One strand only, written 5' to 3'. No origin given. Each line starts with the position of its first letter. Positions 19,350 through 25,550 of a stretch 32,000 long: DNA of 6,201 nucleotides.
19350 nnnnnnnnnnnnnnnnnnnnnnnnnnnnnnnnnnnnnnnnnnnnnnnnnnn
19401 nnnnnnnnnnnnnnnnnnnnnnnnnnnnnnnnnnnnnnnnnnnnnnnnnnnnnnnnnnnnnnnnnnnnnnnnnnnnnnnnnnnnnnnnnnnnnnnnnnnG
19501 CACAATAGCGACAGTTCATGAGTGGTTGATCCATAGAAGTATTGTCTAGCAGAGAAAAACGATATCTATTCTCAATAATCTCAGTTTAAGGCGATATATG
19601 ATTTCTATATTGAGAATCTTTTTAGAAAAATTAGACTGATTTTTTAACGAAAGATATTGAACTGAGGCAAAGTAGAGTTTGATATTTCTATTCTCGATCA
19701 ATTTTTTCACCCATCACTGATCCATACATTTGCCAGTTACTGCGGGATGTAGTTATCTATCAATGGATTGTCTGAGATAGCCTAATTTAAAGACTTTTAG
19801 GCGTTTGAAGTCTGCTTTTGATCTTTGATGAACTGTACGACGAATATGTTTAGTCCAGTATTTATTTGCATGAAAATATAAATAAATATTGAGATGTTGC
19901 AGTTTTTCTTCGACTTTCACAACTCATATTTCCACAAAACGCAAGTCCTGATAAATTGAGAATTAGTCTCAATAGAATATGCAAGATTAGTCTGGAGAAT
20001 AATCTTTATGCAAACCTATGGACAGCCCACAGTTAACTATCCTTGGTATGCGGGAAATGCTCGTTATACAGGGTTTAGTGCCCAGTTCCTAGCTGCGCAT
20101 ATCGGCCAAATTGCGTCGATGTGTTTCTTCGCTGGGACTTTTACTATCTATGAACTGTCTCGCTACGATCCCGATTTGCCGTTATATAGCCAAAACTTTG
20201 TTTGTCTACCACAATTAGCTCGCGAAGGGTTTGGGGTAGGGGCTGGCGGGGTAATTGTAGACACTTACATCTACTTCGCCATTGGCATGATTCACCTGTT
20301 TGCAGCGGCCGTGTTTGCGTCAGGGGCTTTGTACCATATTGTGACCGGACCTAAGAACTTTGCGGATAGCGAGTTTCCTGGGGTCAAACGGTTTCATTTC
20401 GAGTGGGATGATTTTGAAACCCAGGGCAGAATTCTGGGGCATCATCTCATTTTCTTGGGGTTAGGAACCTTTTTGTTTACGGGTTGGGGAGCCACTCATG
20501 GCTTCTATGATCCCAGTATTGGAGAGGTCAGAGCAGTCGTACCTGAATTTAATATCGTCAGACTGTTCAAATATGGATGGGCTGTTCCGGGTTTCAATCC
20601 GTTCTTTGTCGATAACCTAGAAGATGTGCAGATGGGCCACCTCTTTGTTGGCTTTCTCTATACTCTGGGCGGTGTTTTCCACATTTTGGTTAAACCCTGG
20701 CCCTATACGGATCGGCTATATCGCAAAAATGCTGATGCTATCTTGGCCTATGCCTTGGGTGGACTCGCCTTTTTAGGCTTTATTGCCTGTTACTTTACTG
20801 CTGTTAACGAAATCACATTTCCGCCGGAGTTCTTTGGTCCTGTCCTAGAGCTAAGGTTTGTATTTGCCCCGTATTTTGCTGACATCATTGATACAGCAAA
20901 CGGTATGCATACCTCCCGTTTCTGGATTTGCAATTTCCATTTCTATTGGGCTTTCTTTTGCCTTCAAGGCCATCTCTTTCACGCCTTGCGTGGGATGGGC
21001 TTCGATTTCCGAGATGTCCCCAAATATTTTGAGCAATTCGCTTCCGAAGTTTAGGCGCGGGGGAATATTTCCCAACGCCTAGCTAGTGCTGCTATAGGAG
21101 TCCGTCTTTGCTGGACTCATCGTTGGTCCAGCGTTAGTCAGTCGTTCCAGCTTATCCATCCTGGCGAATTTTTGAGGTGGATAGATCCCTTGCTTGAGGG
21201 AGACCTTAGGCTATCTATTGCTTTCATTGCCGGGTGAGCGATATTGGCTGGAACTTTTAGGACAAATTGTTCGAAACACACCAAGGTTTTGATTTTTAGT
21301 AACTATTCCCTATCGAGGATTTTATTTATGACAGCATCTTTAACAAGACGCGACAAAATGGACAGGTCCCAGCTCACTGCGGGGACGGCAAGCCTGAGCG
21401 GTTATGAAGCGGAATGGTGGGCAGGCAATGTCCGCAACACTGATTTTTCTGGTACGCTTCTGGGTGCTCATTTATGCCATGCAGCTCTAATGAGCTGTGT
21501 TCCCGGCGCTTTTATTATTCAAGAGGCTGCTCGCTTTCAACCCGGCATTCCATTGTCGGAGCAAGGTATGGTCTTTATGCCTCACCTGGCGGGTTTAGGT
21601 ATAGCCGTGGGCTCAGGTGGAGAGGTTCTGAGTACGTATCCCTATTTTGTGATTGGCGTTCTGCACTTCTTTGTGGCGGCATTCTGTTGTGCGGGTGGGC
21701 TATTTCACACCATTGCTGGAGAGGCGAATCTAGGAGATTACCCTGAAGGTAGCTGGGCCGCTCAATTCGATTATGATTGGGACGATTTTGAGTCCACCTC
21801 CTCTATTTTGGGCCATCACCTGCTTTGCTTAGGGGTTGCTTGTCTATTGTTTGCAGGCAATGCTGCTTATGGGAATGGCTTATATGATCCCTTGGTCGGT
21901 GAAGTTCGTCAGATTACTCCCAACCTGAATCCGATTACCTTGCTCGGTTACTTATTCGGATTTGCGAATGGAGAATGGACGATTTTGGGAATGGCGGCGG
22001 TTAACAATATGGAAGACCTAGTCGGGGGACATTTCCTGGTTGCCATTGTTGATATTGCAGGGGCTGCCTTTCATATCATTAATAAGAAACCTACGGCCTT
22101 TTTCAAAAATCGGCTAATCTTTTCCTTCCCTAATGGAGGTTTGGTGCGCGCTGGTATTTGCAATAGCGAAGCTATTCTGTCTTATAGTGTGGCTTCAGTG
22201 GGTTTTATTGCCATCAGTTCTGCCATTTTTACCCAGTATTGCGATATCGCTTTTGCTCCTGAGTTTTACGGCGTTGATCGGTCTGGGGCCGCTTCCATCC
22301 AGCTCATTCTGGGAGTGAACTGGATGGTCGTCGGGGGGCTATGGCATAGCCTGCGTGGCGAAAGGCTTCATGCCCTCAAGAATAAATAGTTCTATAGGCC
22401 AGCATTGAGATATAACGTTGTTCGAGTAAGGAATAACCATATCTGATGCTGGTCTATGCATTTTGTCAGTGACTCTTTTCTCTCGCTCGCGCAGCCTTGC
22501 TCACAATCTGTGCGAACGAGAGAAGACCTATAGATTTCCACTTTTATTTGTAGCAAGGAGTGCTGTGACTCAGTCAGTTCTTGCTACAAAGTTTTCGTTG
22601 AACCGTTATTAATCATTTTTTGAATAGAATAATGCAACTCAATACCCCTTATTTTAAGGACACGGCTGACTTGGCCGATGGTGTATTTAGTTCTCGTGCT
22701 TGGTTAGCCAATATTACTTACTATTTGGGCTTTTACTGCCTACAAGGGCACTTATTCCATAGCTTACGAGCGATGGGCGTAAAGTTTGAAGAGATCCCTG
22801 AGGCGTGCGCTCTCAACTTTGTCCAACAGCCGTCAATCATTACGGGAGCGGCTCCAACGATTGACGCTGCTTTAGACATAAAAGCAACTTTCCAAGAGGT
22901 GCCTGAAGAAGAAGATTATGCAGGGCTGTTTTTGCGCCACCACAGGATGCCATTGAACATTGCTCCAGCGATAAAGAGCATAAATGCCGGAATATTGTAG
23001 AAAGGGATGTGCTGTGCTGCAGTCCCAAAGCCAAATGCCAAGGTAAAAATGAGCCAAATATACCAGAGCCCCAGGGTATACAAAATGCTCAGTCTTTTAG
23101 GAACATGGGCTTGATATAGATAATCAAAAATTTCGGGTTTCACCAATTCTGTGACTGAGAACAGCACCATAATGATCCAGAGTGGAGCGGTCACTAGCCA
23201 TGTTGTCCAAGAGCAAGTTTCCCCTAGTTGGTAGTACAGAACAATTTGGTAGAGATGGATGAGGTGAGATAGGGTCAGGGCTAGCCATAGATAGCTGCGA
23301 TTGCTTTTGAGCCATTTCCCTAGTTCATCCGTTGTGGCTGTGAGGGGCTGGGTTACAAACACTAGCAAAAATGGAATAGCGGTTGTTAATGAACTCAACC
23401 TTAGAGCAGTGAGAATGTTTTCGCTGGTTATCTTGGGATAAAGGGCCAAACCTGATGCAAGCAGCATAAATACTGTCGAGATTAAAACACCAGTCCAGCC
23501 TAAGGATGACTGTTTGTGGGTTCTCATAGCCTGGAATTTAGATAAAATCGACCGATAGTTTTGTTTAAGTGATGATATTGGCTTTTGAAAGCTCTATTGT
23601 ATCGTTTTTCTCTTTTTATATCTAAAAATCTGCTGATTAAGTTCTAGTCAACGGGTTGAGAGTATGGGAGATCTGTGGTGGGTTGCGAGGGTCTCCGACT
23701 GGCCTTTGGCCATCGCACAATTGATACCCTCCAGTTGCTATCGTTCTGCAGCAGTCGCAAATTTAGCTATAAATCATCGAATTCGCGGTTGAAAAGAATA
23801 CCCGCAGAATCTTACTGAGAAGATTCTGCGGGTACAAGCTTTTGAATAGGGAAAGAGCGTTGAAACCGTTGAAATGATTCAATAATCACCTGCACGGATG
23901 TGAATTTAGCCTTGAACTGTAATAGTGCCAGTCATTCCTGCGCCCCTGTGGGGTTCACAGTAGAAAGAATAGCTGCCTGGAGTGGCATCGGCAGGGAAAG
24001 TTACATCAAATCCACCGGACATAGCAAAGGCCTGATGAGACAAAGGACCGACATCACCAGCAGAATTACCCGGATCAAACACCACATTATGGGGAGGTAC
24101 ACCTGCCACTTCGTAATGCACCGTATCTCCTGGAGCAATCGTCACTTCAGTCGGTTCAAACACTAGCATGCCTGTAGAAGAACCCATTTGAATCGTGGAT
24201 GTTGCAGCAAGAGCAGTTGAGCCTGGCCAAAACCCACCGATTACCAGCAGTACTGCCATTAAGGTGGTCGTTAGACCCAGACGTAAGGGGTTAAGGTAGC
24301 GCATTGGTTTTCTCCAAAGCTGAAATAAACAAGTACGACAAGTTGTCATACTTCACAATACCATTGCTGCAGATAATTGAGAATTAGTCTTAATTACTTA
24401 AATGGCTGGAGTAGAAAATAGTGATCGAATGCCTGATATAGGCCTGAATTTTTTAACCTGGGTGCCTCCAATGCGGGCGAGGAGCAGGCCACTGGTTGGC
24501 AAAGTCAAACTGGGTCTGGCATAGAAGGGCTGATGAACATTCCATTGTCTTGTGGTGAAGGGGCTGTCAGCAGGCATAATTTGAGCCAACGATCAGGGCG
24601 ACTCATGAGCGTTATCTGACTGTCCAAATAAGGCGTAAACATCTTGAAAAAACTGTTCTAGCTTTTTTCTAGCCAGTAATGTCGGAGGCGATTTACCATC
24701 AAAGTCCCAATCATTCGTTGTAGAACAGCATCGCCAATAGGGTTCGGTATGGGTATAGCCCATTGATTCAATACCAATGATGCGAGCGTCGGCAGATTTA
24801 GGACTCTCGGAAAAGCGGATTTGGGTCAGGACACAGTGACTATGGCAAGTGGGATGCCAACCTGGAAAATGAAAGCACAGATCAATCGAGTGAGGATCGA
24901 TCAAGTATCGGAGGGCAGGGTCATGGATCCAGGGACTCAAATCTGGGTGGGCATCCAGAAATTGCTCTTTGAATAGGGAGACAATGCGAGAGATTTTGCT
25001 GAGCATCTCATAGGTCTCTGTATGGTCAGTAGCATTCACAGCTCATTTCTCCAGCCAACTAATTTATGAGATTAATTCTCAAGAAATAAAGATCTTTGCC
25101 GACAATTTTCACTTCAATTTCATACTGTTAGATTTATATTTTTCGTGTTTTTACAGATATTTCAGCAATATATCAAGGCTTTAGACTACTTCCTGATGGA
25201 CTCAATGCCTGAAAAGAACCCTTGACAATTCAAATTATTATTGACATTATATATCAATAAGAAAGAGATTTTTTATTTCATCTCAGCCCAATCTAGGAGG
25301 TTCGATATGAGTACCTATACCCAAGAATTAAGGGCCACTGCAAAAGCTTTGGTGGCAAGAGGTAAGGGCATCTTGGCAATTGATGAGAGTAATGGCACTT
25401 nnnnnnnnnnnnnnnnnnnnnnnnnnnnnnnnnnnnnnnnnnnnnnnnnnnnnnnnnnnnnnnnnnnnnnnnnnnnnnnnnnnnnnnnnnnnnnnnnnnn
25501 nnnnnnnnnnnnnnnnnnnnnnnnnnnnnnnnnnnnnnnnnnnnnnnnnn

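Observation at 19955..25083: Near-identical 17-19 bp palindrome upstream of three unrelated genes (pcb/isiA-like, petE, His/Cys-rich orphan)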

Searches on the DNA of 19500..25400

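Call 69: search_rna_families(source=window, start=19500, end=25400, threshold=evalue, max_evalue=1)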
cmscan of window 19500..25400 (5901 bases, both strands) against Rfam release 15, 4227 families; matches with E-value up to 1: 4.
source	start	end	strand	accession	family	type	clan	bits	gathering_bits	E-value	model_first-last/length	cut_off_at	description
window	21778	21952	-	RF01419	IsrR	Gene; antisense;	-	56.7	52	1.4e-09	1-187/187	no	Antisense RNA which regulates isiA expression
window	20404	20575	-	RF01419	IsrR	Gene; antisense;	-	29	52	0.0053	1-187/187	no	Antisense RNA which regulates isiA expression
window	23770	23834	-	RF00107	FinP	Gene;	CL00016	21.7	45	0.89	1-76/76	no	FinP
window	23793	23913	+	RF01087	PK-repZ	Cis-reg;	-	20.6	44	0.35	1-150/150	no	Pseudoknot of the regulatory region of the repZ gene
